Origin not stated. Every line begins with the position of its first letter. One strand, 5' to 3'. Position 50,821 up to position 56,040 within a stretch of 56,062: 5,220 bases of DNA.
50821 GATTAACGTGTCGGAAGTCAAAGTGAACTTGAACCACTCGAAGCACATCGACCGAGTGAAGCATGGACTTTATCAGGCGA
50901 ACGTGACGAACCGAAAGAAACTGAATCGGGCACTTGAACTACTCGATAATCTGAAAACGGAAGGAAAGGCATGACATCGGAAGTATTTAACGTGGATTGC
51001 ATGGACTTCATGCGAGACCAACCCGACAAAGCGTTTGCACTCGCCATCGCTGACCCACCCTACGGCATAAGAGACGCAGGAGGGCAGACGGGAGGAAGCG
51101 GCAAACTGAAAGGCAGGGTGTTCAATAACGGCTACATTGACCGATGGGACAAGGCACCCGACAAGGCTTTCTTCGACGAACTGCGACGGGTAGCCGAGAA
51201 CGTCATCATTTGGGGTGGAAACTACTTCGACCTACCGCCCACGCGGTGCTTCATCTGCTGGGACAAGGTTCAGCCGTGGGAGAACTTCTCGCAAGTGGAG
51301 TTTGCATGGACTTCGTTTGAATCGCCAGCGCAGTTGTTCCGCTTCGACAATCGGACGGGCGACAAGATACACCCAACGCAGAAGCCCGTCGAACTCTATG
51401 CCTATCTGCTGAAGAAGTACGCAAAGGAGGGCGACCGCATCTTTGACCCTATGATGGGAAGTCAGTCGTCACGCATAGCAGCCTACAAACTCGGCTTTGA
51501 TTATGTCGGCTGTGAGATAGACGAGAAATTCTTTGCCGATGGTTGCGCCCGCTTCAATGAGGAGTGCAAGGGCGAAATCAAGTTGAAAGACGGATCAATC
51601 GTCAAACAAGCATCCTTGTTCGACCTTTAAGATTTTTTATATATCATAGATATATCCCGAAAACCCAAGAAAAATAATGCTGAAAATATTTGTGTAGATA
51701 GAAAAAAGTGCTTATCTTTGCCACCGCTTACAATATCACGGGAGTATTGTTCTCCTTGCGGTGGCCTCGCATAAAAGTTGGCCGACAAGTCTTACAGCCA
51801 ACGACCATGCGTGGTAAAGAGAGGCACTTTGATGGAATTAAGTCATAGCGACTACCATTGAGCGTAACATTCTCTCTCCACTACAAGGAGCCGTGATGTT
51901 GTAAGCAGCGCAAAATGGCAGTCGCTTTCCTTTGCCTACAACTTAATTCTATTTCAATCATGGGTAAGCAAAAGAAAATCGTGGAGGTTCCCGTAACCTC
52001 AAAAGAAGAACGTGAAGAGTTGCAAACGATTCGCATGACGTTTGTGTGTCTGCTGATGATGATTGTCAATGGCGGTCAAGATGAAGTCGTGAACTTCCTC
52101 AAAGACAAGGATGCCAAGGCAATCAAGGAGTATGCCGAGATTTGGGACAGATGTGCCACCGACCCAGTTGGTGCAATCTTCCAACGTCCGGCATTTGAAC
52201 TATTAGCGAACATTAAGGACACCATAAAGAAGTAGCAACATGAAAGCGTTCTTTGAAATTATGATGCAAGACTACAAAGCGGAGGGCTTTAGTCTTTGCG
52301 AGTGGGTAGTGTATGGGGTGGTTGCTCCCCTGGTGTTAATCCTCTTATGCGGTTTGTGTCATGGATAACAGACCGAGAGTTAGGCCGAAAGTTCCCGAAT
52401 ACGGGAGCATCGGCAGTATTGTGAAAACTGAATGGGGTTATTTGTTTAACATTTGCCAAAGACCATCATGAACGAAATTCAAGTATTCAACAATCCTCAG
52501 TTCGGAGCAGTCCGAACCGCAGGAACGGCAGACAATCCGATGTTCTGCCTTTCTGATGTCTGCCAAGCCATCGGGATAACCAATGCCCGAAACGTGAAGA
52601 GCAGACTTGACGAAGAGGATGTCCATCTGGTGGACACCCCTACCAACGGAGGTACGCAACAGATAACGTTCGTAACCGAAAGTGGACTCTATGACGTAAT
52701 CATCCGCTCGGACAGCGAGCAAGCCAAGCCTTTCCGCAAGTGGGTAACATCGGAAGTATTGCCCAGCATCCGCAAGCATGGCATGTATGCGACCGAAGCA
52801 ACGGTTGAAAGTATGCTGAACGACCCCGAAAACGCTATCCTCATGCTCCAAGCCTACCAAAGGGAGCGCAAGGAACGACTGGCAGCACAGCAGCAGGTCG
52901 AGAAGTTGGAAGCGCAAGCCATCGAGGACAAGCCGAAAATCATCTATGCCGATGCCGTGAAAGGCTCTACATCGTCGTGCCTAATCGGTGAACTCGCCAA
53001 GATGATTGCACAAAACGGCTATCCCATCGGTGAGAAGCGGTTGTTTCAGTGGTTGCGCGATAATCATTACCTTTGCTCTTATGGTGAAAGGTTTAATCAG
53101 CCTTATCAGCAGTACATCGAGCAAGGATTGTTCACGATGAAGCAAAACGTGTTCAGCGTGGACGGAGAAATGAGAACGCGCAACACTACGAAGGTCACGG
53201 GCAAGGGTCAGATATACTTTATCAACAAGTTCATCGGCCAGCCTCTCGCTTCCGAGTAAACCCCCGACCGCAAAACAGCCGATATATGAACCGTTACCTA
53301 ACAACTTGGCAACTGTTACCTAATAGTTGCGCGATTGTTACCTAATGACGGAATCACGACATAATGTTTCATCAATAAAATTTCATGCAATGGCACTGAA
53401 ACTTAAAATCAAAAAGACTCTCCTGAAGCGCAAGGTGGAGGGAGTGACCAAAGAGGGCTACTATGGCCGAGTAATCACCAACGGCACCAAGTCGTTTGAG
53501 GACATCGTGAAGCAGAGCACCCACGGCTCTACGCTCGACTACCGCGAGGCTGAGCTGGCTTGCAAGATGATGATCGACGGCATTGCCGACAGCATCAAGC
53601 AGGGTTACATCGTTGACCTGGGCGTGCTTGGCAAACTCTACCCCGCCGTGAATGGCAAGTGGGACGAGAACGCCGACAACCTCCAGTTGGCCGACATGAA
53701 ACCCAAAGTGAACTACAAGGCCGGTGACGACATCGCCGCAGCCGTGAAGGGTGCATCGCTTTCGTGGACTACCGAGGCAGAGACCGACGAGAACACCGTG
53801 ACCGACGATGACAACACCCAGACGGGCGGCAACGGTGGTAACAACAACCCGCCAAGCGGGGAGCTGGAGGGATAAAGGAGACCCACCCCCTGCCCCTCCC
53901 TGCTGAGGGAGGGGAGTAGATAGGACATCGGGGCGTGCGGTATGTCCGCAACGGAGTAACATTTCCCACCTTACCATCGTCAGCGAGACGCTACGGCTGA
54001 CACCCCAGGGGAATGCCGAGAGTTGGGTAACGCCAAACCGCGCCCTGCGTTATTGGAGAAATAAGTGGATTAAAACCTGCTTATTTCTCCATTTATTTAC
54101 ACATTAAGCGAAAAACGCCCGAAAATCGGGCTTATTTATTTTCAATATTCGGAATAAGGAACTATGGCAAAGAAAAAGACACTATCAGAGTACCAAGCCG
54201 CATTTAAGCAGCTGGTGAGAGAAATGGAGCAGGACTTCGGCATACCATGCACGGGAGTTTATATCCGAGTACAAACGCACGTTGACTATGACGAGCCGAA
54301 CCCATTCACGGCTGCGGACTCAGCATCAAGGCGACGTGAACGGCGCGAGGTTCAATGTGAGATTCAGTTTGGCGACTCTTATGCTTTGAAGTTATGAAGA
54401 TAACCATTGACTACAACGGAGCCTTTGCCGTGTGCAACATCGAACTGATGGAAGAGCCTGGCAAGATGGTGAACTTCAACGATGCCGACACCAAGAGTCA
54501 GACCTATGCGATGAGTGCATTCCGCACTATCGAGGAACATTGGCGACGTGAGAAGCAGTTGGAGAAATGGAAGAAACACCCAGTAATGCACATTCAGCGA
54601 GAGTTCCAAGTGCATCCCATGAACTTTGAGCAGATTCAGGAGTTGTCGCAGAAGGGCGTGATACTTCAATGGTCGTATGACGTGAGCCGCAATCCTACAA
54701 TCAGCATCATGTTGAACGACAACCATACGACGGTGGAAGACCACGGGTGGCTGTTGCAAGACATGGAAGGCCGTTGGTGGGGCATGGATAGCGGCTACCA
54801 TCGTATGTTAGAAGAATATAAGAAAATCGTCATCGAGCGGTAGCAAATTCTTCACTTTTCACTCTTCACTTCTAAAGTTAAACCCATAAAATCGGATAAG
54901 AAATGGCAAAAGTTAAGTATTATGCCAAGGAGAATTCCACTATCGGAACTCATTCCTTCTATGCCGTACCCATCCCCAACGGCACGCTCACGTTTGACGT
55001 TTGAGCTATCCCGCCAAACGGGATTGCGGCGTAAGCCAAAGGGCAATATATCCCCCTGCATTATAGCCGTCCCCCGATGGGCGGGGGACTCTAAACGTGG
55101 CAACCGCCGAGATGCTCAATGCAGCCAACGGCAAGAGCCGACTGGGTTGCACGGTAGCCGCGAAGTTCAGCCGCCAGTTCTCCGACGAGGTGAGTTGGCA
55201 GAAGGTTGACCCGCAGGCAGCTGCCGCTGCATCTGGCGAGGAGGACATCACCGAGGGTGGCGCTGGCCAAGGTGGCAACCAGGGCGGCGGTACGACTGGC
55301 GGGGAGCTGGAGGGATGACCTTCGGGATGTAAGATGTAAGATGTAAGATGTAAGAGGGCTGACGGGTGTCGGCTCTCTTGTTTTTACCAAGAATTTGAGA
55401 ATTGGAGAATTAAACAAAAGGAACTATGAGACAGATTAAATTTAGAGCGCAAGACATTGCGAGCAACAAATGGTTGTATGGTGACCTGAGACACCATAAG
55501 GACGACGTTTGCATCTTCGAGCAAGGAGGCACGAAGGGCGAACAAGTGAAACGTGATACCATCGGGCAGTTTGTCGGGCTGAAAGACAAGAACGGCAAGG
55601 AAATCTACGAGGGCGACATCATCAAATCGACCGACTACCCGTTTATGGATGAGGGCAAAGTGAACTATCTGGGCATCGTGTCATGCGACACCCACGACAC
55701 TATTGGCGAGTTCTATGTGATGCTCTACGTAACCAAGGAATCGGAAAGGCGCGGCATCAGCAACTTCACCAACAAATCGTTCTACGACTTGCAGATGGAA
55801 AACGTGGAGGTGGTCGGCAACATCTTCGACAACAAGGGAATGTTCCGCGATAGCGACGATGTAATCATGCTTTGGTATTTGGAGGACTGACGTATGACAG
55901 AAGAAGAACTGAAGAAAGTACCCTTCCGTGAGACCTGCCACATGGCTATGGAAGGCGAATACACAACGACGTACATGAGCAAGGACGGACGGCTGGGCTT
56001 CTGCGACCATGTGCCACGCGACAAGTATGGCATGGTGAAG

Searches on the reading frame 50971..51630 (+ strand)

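Call 9: search_protein_families(library=phrogs, proteins=[window:50971-51630:+], max_evalue=0.001)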
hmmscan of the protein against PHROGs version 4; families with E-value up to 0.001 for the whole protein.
window:50971-51630:+ (219 aa): 10 families
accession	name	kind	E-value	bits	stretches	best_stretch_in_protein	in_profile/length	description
phrog_67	-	other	5.2e-35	122.7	1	3-204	124-352/743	DNA methyltransferase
phrog_23224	-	other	2.6e-28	100.2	2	4-125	69-202/305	DNA methyltransferase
phrog_18293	-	other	3.8e-20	73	1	119-198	31-110/119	methyltransferase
phrog_498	-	other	8.2e-18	65.2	1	67-206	289-430/633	DNA methyltransferase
phrog_3008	-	other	1.3e-15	58.3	1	124-202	140-218/244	DNA methyltransferase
phrog_23085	-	unknown function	4e-11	43.7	1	110-198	16-108/138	-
phrog_18146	-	other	3.3e-08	33.9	1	139-185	54-101/452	DNA methyltransferase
phrog_23148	-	unknown function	5.4e-08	34.1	1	127-200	78-151/165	-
phrog_6952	-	other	6.6e-08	33.6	1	134-190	114-170/181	DNA methyltransferase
phrog_12517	-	unknown function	4.5e-05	23.8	1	142-186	94-138/316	-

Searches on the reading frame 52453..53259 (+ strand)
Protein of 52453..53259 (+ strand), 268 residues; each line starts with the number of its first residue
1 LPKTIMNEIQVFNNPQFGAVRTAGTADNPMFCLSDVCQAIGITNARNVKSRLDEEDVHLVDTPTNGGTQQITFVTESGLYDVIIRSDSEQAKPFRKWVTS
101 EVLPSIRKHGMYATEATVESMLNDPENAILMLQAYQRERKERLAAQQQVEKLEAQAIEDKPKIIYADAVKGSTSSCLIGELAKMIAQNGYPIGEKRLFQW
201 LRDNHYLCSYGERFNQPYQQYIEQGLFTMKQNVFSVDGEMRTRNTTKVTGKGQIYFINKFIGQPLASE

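Call 9: search_protein_families(library=phrogs, proteins=[window:52453-53259:+], max_evalue=0.001)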
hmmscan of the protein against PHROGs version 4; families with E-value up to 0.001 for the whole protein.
window:52453-53259:+ (268 aa): 16 families
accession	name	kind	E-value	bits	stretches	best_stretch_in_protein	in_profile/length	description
phrog_130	-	transcription regulation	1.6e-85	288.9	1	3-262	154-410/480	anti-repressor Ant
phrog_2899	-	transcription regulation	1.7e-46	160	1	4-170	2-170/263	anti-repressor Ant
phrog_63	-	transcription regulation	1.2e-40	141.2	1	46-265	155-361/431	anti-repressor Ant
phrog_9438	-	transcription regulation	2.6e-34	118.7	1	158-263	7-114/121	anti-repressor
phrog_463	-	transcription regulation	4.7e-34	119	1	6-180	2-179/250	anti-repressor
phrog_2593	-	transcription regulation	2.7e-30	106.9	1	16-159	26-177/255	anti-repressor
phrog_7940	-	unknown function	1.5e-29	104.3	1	6-164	1-156/252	-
phrog_25722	-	unknown function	2.2e-29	103.2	1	7-120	2-116/150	-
phrog_245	-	transcription regulation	1.5e-24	88.1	1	11-133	43-161/319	anti-repressor Ant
phrog_5060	-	transcription regulation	6.9e-24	86.1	1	3-124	3-129/224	anti-repressor Ant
phrog_2011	-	transcription regulation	3.2e-19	70.7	1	20-133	14-137/275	anti-repressor Ant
phrog_2977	-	transcription regulation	3.3e-17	63.7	1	5-89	60-148/150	anti-repressor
phrog_9976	-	transcription regulation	2.3e-16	61.2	1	26-132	17-122/188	anti-repressor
phrog_15968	-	transcription regulation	6.7e-13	49.7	1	197-263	1-69/73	anti-repressor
phrog_7347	-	unknown function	3.1e-07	31.6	1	71-116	6-51/78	-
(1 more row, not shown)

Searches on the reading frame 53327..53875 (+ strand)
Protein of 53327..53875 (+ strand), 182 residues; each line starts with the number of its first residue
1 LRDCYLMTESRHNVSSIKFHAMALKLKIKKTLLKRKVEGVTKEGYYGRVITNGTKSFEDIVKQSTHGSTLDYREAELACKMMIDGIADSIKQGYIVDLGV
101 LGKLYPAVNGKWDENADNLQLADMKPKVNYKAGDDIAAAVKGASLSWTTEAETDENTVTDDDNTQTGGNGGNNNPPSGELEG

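Call 9: search_protein_families(library=phrogs, proteins=[window:53327-53875:+], max_evalue=0.001)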
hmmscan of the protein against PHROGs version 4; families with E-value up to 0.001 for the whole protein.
window:53327-53875:+ (182 aa): 0 families

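Call 12: search_protein_families(library=pfam, proteins=[window:53327-53875:+], max_evalue=0.01)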
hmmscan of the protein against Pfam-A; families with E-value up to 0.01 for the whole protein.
window:53327-53875:+ (182 aa): 2 families
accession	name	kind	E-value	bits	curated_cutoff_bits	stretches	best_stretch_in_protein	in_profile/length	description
PF18291.6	HU-HIG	-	4.9e-12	46.4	26.2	1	22-145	1-123/125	HU domain fused to wHTH, Ig, or Glycine-rich motif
PF14848.11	HU-DNA_bdg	-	1.4e-05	25.6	30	1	31-141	5-115/124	DNA-binding domain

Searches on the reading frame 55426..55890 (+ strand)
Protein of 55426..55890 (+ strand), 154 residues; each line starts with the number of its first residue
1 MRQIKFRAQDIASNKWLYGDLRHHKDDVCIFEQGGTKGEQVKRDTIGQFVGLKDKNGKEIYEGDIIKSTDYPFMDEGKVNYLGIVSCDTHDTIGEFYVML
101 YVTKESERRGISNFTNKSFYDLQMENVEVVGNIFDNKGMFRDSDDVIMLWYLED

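Call 12: search_protein_families(library=pfam, proteins=[window:55426-55890:+], max_evalue=0.01)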
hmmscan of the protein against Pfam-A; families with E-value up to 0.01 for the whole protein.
window:55426-55890:+ (154 aa): 1 family
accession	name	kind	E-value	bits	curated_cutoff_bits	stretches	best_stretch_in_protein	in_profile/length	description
PF09643.15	YopX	-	2.1e-13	50.8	22.4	1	5-136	1-123/128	YopX protein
